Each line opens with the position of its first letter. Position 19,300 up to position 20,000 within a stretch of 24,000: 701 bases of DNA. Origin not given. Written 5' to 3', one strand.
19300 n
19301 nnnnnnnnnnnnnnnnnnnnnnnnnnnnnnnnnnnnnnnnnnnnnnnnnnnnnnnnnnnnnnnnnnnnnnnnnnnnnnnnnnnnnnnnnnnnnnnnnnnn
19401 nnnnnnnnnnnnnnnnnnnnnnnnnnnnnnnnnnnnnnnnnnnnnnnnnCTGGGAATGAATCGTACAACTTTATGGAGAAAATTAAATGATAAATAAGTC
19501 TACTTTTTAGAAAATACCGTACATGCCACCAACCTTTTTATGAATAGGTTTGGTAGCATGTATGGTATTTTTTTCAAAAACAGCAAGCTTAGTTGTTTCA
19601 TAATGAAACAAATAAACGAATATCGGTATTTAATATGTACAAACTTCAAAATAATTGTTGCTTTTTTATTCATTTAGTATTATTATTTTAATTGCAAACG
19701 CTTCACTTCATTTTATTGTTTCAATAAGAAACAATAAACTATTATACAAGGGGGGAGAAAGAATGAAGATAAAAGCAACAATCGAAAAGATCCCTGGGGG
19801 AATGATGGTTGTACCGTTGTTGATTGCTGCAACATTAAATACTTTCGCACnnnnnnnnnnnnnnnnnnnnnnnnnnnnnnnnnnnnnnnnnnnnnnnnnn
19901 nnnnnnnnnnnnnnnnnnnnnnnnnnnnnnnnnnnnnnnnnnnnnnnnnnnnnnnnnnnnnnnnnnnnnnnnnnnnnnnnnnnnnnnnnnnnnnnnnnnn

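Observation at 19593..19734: Two identical-architecture palindromes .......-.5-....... bracketing the kdgT promoter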

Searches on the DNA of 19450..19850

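Call 58: search_rna_families(source=window, start=19450, end=19850, threshold=evalue, max_evalue=1)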
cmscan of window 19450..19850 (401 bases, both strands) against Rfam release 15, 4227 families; matches with E-value up to 1: 2.
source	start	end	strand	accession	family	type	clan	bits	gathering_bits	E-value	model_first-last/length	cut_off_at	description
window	19510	19574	+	RF03697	mir-722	Gene; miRNA;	-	31.3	81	0.00022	1-67/67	no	mir-722 microRNA precursor family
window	19499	19584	-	RF04133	MIR2646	Gene; miRNA;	-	20.2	245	0.03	1-256/256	no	MIR2646 microRNA precursor family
